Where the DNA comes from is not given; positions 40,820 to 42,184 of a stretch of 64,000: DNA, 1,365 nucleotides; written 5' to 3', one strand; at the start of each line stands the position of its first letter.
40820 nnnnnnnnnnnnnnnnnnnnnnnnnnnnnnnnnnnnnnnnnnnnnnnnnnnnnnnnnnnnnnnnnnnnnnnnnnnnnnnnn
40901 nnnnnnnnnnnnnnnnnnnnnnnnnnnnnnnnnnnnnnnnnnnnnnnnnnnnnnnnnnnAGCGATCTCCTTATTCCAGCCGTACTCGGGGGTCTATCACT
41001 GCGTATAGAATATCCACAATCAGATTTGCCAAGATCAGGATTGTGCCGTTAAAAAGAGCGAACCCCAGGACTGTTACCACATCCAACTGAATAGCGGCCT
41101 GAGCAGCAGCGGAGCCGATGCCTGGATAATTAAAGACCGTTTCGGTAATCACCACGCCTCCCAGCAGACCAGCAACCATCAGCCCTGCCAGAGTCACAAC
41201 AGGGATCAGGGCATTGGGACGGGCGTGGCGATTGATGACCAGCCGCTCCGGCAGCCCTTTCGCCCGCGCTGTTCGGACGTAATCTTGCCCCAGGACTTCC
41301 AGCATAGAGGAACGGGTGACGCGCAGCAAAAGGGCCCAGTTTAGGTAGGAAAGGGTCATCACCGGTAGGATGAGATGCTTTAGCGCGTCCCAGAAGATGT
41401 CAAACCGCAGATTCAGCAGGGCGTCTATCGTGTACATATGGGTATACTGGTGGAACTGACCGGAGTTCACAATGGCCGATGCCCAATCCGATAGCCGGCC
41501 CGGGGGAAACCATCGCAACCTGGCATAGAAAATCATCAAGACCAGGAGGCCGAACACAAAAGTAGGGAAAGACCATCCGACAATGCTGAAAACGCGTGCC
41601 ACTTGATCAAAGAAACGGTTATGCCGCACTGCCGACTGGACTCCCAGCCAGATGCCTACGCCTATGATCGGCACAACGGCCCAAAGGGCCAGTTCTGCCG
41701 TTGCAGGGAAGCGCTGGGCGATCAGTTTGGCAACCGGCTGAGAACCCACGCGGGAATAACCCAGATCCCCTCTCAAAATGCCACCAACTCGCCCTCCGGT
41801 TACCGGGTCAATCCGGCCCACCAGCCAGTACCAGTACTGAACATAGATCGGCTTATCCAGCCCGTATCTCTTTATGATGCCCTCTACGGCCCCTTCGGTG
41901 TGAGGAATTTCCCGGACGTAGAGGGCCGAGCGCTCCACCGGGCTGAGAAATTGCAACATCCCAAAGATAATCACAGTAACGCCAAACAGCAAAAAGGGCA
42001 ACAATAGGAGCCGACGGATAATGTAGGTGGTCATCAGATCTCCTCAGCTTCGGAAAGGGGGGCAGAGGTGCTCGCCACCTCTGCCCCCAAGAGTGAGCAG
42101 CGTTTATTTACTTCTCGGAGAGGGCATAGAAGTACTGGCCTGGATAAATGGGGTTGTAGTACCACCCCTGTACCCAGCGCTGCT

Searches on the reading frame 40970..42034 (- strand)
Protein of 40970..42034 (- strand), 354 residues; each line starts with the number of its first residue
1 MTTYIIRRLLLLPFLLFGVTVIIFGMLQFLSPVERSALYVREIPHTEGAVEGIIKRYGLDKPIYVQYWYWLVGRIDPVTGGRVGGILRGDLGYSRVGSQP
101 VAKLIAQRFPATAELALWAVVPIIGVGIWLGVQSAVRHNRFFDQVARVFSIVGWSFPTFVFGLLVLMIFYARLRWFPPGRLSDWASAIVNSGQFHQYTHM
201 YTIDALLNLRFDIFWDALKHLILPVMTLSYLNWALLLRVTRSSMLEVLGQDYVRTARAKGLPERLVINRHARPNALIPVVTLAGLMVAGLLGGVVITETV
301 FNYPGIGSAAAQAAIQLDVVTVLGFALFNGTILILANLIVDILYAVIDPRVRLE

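Call 11: search_protein_families(library=pfam, proteins=[window:40970-42034:-], max_evalue=0.00001)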
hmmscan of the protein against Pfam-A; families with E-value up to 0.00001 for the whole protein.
window:40970-42034:- (354 aa): 2 families
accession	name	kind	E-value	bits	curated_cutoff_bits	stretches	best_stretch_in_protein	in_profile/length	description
PF00528.27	BPD_transp_1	-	1.7e-40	139.1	26.4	1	127-352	1-183/184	Binding-protein-dependent transport system inner membrane component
PF19300.4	BPD_transp_1_N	-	3.2e-11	43.9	23.8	1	1-116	1-114/114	Binding-prot-dependent transport system membrane comp, N-term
